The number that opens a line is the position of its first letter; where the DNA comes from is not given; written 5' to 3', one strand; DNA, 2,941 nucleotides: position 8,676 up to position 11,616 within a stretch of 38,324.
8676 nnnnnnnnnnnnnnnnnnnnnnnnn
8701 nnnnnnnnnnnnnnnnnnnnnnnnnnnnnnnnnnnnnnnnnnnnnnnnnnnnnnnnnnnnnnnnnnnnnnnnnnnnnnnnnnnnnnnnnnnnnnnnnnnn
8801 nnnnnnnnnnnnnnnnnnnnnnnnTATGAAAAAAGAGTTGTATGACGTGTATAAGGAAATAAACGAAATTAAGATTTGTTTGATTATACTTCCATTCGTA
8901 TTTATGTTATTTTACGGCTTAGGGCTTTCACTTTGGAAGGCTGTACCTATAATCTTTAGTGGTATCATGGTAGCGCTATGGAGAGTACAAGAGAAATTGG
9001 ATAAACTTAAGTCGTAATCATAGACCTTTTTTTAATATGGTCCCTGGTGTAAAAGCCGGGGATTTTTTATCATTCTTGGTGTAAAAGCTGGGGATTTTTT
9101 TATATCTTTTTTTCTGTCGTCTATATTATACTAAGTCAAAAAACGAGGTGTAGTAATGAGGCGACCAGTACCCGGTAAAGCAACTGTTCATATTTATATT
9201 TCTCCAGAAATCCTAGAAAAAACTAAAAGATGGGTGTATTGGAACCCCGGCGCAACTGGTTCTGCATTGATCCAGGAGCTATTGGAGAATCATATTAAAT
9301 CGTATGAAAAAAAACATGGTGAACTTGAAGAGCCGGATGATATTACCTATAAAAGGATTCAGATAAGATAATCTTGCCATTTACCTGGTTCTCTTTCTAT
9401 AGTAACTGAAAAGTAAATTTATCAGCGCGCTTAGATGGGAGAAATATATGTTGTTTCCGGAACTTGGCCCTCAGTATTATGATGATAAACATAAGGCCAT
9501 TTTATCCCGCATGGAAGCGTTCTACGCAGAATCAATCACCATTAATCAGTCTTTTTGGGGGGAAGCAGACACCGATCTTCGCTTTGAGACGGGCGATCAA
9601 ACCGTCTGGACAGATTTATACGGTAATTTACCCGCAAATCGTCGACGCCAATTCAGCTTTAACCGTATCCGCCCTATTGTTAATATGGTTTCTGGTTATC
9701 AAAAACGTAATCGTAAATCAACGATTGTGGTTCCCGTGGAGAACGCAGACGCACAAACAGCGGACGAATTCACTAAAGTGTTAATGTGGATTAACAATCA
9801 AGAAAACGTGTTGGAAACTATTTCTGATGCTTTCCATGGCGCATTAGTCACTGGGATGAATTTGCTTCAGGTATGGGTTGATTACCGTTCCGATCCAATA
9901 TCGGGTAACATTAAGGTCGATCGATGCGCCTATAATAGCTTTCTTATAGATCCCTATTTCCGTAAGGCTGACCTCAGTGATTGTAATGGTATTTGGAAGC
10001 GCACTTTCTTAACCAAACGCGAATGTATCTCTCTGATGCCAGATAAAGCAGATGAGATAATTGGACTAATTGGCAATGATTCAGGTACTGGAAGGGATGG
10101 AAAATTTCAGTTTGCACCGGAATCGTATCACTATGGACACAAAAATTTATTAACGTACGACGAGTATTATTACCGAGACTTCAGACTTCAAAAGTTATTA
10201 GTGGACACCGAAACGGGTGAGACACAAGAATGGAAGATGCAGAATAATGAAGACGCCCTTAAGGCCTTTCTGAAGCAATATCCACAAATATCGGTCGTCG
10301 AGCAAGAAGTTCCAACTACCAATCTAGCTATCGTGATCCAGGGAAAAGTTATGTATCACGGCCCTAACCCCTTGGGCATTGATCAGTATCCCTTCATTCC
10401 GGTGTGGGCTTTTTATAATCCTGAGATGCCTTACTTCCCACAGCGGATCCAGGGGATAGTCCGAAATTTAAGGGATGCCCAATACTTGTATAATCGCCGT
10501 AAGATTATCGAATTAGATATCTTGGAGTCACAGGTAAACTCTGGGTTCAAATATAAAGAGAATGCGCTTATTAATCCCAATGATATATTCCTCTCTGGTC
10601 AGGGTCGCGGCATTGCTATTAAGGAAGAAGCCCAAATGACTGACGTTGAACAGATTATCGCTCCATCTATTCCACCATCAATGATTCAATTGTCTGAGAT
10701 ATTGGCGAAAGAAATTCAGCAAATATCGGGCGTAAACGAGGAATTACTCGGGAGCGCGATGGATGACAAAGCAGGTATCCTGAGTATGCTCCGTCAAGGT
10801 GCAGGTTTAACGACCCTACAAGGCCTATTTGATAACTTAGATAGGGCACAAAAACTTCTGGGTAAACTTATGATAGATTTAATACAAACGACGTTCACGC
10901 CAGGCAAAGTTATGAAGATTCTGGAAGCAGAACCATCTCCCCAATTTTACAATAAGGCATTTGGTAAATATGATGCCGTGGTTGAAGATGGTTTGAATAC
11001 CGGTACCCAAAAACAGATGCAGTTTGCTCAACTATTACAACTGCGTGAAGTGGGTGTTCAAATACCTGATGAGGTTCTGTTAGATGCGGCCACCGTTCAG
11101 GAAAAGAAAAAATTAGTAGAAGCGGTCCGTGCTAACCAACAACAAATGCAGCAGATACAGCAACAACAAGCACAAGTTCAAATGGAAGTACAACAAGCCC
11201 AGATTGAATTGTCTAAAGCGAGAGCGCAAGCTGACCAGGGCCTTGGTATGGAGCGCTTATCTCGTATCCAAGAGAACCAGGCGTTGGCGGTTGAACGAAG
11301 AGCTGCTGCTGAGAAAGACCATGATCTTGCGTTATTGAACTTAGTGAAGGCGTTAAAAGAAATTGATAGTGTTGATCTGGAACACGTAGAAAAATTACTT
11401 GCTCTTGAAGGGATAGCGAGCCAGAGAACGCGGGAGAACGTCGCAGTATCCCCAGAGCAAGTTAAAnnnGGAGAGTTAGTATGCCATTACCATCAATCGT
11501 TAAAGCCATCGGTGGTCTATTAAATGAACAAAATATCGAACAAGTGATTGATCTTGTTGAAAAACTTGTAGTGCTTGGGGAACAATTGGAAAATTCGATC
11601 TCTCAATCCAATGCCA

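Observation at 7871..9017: Secreted Hint-domain protein fused to a glycine-zipper hydrophobic module, coupled to a 2-TM mini-gene: toxin/immunity-like or novel lysis cassette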

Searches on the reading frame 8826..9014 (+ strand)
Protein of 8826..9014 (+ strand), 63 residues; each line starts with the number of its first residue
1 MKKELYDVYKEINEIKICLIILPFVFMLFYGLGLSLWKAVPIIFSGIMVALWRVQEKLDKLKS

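Call 4: search_protein_families(library=pfam, proteins=[window:8826-9014:+], max_evalue=1)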
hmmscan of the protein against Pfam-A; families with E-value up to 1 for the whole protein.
window:8826-9014:+ (63 aa): 0 families

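Call 5: search_protein_families(library=phrogs, proteins=[window:8826-9014:+], max_evalue=1)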
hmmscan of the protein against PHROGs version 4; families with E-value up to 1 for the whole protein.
window:8826-9014:+ (63 aa): 1 family
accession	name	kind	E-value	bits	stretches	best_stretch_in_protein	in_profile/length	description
phrog_34409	-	unknown function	0.056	14.7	1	2-49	47-94/111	-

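Call 6: search_protein_families(library=ncbifam, proteins=[window:8826-9014:+], max_evalue=1)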
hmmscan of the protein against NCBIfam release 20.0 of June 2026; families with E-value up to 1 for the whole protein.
window:8826-9014:+ (63 aa): 1 family
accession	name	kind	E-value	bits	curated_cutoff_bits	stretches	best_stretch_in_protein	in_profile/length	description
TIGR04477.1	sorted_by_XrtN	equivalog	0.011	13.9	250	1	21-56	143-178/822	XrtN system VIT domain-containing protein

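Call 10: list_cluster_members(proteins=[P0001, P0002, window:8826-9014:+])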
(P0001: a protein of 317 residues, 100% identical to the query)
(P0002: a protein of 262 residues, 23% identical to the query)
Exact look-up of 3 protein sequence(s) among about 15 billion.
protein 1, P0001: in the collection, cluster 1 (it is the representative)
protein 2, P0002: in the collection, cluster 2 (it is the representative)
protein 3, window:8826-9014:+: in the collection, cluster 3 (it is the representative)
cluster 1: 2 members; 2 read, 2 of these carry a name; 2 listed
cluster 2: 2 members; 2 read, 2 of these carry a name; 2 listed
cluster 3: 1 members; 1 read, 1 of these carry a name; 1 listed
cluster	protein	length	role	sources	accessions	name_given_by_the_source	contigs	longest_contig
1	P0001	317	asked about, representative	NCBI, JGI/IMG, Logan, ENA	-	hypothetical protein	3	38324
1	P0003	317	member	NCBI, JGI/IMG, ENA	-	hypothetical protein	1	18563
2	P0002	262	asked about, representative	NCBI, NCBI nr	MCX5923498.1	MAG: polymorphic toxin-type HINT domain-containing protein [Candidatus Dependentiae ... | polymorphic toxin-type HINT domain-containing protein [Candidatus Dependentiae bacterium]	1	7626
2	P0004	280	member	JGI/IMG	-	hypothetical protein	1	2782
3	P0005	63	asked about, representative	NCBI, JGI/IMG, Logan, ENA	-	hypothetical protein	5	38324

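Call 87: search_protein_families(library=padloc, proteins=[window:8826-9014:+], max_evalue=0.1)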
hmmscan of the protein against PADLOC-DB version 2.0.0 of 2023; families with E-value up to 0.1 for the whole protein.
window:8826-9014:+ (63 aa): 0 families

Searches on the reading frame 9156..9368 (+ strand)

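Call 4: search_protein_families(library=pfam, proteins=[window:9156-9368:+], max_evalue=1)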
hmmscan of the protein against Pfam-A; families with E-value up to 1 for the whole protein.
window:9156-9368:+ (71 aa): 1 family
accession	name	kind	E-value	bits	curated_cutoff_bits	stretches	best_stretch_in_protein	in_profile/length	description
PF11950.13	DUF3467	-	0.02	15.4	25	1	39-58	72-91/92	Protein of unknown function (DUF3467)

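Call 5: search_protein_families(library=phrogs, proteins=[window:9156-9368:+], max_evalue=1)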
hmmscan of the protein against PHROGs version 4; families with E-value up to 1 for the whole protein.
window:9156-9368:+ (71 aa): 1 family
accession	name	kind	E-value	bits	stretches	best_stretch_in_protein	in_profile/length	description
phrog_3255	-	unknown function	0.37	12.1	1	8-26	17-35/79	-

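Call 87: search_protein_families(library=padloc, proteins=[window:9156-9368:+], max_evalue=0.1)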
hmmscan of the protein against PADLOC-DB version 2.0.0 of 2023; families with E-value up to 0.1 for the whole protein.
window:9156-9368:+ (71 aa): 2 families
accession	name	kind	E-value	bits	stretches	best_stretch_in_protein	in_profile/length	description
PDLC01784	Cas6b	-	0.016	12.8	1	15-70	119-172/230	-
PDLC01121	Cas6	-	0.017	12.7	1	8-70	110-169/227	Cas6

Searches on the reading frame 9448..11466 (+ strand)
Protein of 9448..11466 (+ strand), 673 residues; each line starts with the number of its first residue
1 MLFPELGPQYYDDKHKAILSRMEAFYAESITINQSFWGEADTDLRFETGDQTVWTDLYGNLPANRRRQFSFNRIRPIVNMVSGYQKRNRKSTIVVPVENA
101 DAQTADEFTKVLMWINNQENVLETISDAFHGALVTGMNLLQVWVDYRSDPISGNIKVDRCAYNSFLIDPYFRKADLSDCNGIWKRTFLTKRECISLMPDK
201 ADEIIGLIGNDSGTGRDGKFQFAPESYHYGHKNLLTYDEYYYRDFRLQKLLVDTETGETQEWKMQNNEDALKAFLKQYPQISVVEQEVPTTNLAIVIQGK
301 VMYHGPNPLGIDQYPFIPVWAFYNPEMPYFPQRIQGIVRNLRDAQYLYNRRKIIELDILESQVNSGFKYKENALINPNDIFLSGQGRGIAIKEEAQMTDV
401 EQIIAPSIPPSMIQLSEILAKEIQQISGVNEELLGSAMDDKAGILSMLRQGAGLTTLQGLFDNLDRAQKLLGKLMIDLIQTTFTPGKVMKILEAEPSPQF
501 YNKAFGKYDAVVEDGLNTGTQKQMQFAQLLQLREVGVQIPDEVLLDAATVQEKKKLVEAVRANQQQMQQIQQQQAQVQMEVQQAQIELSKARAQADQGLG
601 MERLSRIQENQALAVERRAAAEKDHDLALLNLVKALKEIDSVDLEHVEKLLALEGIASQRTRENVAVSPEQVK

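Call 4: search_protein_families(library=pfam, proteins=[window:9448-11466:+], max_evalue=1)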
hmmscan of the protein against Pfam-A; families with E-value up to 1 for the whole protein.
window:9448-11466:+ (673 aa): 4 families
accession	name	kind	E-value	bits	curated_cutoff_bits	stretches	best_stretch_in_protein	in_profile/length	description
PF16510.12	P22_portal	-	7e-80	269.6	26.1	1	26-597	4-593/594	Phage P22-like portal protein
PF16902.11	FokI_D3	-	0.0039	17.4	29.2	1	87-139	12-64/69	FokI, D3 domain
PF19070.5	DUF5766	-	0.013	16.2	27.4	1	551-594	12-55/77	Family of unknown function (DUF5766)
PF00657.28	Lipase_GDSL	-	0.4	11.2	23.6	1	265-368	101-185/208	GDSL-like Lipase/Acylhydrolase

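Call 70: search_dna_similar(query=window:9448-11466:+, collection=phages, mode=protein, max_evalue=1e-10, max_rows=12)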
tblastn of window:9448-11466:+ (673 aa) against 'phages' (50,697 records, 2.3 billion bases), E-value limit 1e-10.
Records with a match: 74; places in all: 74; records where one place covers at least 80% of the query: 9.
Best place of each record, by identity: <60% 74.
By first word of the organism name: Ralstonia 31; Pseudomonas 10; Burkholderia 10; Klebsiella 6; Erwinia 5; Serratia 2; Agrobacterium 2; Ochrobactrum 2; Microcystis 2; Rhizobium 1; and 3 more.
By host as written in the record: - 6; Ralstonia pseudosolanacearum 6; Ralstonia pseudosolanacearum I-31 (MT043) 5; Ralstonia solanacearum 5; Pseudomonas aeruginosa 4; Burkholderia cenocepacia 4; Ralstonia pseudosolanacearum I-15 (MT014) 4; Ralstonia pseudosolanacearum I-33 (MT061) 4; and 23 more.
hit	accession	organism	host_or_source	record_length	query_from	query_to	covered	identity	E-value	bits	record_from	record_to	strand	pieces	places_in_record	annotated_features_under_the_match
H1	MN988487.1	Rhizobium phage RHph_Y1_10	Rhizobium etli Y1_10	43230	18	532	77%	24.8%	3e-29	130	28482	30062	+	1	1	portal protein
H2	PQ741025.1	Pseudomonas phage CRPAP1904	Pseudomonas aeruginosa CRPA190 ...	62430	46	562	77%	24.0%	1e-25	119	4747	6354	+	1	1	portal protein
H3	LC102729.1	Pseudomonas phage phiR18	-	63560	46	562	77%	24.0%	2e-25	119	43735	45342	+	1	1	hypothetical protein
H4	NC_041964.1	Pseudomonas phage phiR18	-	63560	46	562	77%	24.0%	2e-25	119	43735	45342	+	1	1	portal protein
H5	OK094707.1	Pseudomonas phage YMC17/07/R4900a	Pseudomonas aeruginosa YMC17/07/R4900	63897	46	562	77%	24.0%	2e-25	118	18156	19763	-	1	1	hypothetical protein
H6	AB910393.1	Pseudomonas phage KPP25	Pseudomonas aeruginosa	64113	46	562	77%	24.0%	2e-25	118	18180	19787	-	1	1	structural protein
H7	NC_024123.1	Pseudomonas phage KPP25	Pseudomonas aeruginosa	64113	46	562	77%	24.0%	2e-25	118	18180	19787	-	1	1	portal protein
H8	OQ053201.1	Burkholderia phage CSP3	Burkholderia contaminans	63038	13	562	82%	22.5%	9e-23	110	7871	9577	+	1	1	portal protein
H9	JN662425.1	Burkholderia phage DC1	Burkholderia cepacia LMG 18821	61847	13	562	82%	22.0%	8e-23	110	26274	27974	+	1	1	portal protein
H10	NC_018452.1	Burkholderia phage DC1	Burkholderia cepacia LMG 18821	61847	13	562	82%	22.0%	8e-23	110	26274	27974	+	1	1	portal protein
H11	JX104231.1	Burkholderia phage BcepMigl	Burkholderia cenocepacia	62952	21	562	81%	22.1%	1e-21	106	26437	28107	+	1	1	portal protein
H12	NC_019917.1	Burkholderia phage BcepMigl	Burkholderia cenocepacia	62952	21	562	81%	22.1%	1e-21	106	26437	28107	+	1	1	portal protein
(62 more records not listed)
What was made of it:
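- Tried and rejected: The portal is at most 25% identical to deposited phages (call 70).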

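Call 73: find_homologous_proteins(query=window:9448-11466:+, max_evalue=1e-30)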
Query window:9448-11466:+ (673 aa): 5389 proteins with E <= 1e-30 among 8000 candidates; the best 120 are listed.
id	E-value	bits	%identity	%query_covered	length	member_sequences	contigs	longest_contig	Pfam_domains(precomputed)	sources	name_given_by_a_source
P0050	0.0e+0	1509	100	100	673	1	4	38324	PF16510.13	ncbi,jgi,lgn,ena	jgi:hypothetical protein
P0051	0.0e+0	1389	90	100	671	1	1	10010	PF16510.13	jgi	-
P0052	0.0e+0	1384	90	100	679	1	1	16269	PF16510.13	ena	-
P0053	0.0e+0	1379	90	100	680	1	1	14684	PF16510.13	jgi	jgi:hypothetical protein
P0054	0.0e+0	1312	84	100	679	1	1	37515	PF16510.13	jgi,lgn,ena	-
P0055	0.0e+0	1237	80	99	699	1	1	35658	PF16510.13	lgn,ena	-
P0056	0.0e+0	1210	77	100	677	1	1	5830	PF16510.13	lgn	-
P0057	0.0e+0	1205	77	99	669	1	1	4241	PF16510.13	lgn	-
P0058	0.0e+0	1205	77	99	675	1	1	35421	PF16510.13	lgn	-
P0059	0.0e+0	1204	77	98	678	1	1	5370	PF16510.13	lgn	-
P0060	0.0e+0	1202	76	99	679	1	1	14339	PF16510.13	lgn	-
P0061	0.0e+0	1198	76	99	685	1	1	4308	PF16510.13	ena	-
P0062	0.0e+0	1197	77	99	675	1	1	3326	PF16510.13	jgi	jgi:hypothetical protein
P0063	0.0e+0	1197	76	99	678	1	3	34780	PF16510.13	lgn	-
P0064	0.0e+0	1194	76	99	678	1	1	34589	PF16510.13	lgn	-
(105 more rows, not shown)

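Call 74: find_related_loci(query=window:9448-11466:+, collection=viral_contigs, flank=7000)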
Query window:9448-11466:+ (673 aa) in viral_contigs; peptide patterns used: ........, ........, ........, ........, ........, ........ (x = any residue, [..] = any of these).
361 stretches matched a pattern; 357 encode a relative of the query (tblastn E <= 1e-3); the best 80 are kept; 80 distinct loci.
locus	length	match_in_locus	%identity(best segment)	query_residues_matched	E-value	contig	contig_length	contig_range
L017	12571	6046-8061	84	1-671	0e+0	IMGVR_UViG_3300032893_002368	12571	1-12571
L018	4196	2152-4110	76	1-653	0e+0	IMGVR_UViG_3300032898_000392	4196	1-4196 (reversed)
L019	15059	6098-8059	75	1-654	0e+0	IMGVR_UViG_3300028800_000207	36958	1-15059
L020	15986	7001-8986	77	1-662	0e+0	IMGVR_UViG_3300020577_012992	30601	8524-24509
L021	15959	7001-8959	74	1-653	0e+0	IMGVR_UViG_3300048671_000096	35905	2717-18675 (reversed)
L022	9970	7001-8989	75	1-663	0e+0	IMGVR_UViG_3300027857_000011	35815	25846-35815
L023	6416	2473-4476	76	2-673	0e+0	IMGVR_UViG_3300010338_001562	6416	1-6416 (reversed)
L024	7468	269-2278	75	1-671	0e+0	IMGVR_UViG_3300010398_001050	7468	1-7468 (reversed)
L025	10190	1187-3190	73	1-669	0e+0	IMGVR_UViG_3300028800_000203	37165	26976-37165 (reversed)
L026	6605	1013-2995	76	1-660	0e+0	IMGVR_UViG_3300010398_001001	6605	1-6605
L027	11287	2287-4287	72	1-671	0e+0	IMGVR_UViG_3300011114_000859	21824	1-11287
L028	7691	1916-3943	72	1-669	0e+0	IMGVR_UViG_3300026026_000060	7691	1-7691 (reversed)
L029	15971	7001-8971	75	1-656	0e+0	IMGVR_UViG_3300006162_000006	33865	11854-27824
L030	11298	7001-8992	72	1-661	0e+0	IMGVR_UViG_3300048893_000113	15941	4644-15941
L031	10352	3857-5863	71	1-672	0e+0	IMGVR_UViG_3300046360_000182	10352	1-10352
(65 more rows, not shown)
